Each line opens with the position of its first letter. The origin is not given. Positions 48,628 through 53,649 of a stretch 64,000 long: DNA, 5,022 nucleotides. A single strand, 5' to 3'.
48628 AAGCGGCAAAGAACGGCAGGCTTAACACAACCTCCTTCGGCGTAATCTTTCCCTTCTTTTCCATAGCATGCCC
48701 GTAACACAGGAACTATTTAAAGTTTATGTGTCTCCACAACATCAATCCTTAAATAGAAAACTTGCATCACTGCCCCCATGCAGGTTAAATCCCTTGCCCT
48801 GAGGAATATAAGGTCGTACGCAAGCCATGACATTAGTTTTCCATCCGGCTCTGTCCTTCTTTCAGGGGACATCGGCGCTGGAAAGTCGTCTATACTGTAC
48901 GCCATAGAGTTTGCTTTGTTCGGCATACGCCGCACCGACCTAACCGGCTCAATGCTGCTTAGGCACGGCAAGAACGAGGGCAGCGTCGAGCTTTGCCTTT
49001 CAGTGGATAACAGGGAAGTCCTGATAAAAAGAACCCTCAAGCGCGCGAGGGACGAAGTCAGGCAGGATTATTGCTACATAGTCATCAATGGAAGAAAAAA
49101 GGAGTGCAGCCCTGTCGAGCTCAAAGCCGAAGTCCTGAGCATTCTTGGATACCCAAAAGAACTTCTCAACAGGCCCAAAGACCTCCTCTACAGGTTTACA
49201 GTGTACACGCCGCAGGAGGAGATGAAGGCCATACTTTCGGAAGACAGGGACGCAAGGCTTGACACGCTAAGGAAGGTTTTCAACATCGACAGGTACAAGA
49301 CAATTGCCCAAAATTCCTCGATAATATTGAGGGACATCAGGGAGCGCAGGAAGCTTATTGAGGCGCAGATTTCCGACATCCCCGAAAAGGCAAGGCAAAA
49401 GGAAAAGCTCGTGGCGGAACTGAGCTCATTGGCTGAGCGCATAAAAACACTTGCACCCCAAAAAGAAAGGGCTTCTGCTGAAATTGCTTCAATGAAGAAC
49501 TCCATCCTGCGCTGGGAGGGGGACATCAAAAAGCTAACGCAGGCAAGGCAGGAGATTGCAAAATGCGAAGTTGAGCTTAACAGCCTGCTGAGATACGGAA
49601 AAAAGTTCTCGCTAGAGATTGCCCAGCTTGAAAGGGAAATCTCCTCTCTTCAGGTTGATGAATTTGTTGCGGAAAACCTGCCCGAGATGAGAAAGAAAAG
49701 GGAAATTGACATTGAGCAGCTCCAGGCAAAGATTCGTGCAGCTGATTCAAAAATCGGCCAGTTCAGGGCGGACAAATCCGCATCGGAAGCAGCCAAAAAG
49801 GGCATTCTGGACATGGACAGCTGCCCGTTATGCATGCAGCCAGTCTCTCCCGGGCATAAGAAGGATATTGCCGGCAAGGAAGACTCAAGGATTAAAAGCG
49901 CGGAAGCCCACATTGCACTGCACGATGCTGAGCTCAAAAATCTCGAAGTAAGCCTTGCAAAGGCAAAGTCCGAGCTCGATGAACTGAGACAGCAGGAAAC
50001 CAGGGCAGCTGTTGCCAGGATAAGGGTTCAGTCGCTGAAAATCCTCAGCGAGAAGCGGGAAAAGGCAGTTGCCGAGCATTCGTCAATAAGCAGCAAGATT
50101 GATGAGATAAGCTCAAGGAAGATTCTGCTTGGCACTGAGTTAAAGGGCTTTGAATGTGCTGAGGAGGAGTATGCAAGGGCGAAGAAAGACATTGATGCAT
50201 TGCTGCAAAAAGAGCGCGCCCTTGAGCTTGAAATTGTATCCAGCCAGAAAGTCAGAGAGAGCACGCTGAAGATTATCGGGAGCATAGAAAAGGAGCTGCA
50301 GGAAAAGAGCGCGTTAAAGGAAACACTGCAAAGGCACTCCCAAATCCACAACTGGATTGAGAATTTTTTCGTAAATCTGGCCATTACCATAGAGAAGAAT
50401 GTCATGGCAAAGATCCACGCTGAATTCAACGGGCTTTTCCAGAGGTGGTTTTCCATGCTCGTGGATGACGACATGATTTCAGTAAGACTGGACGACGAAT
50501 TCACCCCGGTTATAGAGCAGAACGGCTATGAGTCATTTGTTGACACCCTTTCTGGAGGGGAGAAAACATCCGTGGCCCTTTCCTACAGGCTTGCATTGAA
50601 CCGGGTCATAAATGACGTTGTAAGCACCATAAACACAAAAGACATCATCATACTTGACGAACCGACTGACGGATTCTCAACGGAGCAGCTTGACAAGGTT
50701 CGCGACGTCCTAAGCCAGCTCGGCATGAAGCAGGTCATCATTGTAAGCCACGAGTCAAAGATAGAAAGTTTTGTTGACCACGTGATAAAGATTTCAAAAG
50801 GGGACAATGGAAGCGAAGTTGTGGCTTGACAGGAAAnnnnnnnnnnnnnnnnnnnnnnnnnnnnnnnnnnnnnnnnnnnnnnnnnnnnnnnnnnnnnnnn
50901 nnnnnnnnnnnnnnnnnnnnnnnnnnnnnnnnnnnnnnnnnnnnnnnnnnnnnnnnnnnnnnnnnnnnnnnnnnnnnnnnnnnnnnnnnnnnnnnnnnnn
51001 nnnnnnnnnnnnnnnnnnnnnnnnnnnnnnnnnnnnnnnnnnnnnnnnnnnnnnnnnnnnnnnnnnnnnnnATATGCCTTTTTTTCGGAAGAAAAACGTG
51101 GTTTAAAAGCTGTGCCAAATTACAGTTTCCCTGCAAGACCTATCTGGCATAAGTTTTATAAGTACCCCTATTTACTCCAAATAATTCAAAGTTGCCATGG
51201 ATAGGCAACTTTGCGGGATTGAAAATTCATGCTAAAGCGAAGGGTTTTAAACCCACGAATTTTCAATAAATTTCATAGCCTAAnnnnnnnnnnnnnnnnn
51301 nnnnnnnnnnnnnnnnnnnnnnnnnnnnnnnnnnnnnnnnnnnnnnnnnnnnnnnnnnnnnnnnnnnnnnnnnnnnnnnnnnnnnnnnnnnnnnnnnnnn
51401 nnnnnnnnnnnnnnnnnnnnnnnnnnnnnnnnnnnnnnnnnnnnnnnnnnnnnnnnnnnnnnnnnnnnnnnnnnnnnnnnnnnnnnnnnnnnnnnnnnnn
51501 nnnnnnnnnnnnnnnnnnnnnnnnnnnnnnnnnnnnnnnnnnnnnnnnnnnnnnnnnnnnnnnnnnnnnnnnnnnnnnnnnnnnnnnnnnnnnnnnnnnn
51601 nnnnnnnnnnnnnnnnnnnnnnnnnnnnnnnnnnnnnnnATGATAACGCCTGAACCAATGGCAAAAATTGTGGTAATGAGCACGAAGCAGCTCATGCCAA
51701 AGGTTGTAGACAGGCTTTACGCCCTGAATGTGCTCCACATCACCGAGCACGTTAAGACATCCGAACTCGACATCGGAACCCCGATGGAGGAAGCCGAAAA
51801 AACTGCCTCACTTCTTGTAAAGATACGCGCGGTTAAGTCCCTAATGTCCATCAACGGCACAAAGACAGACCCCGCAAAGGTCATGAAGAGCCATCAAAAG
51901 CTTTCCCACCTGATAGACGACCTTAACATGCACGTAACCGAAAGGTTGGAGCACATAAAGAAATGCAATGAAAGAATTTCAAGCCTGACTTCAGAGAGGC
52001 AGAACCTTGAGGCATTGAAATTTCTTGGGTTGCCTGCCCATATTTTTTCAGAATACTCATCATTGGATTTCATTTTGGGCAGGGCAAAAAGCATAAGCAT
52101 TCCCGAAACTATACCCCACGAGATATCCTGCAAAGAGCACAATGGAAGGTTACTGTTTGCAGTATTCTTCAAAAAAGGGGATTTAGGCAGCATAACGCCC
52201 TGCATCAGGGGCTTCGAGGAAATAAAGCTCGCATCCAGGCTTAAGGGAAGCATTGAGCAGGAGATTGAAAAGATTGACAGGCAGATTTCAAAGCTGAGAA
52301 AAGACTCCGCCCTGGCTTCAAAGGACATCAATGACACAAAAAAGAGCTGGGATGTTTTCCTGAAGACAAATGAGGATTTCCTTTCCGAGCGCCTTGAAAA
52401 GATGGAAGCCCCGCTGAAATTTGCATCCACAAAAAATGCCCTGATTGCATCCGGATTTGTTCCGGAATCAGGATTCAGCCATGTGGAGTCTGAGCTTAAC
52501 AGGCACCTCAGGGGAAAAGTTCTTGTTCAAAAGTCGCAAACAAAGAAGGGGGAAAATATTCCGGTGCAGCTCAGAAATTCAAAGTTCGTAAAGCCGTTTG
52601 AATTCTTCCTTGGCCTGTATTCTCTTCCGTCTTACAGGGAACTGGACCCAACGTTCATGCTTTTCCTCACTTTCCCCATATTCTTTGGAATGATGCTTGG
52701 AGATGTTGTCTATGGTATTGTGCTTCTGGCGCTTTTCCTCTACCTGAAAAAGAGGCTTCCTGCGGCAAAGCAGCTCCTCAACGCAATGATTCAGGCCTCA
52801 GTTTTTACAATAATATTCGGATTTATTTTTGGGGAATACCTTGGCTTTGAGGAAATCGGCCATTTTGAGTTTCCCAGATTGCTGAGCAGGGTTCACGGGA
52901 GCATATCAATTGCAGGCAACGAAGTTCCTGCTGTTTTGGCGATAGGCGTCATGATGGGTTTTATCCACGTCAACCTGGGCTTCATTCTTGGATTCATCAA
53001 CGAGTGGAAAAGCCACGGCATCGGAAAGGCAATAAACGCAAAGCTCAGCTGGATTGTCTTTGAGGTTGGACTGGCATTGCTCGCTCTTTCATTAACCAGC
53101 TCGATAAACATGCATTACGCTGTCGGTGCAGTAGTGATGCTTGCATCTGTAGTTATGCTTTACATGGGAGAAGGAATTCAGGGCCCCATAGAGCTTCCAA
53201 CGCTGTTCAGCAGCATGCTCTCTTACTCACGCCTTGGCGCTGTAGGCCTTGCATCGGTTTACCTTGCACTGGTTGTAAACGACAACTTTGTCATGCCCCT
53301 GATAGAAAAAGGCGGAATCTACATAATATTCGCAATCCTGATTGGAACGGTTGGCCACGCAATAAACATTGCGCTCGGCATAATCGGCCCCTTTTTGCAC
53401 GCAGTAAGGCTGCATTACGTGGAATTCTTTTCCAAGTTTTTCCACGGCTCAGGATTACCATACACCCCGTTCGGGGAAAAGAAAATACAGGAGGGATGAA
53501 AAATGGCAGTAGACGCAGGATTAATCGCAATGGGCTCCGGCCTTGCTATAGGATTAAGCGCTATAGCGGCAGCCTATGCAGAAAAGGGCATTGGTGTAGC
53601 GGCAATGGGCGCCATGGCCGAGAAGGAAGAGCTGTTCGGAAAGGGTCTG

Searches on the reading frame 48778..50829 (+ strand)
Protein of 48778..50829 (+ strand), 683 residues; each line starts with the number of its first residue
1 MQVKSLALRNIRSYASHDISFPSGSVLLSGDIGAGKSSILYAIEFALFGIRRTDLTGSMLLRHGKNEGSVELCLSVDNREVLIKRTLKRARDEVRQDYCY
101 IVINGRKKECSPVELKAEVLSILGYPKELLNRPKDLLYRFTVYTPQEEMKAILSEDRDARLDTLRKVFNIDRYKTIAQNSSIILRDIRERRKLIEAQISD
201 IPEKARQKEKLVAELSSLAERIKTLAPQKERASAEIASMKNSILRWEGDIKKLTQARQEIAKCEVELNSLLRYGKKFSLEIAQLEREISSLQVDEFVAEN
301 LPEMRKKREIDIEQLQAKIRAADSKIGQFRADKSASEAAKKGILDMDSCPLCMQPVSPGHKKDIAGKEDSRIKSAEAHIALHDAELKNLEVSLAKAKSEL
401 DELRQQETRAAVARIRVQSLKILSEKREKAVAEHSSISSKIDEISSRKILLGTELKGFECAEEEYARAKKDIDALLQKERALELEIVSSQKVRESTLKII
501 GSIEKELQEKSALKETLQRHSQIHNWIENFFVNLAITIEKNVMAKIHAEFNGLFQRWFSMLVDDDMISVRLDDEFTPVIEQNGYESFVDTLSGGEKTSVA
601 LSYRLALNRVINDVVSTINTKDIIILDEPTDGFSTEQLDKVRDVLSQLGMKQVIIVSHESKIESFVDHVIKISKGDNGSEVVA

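Call 86: search_protein_families(library=pfam, proteins=[window:48778-50829:+], max_evalue=0.00001)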
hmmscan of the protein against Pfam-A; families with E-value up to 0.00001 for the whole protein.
window:48778-50829:+ (683 aa): 2 families
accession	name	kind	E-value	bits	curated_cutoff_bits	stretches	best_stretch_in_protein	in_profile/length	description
PF02463.25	SMC_N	-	1.2e-15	57.9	40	1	3-678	2-217/220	RecF/RecN/SMC N terminal domain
PF13476.12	AAA_23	-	4.4e-15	57.3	27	1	5-223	1-194/201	AAA domain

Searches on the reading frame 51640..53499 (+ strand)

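Call 86: search_protein_families(library=pfam, proteins=[window:51640-53499:+], max_evalue=0.00001)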
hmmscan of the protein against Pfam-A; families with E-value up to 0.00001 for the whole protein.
window:51640-53499:+ (619 aa): 1 family
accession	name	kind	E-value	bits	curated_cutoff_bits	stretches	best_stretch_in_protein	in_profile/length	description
PF01496.24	V_ATPase_I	-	3.7e-30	105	30.7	2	204-403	250-451/815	V-type ATPase 116kDa subunit family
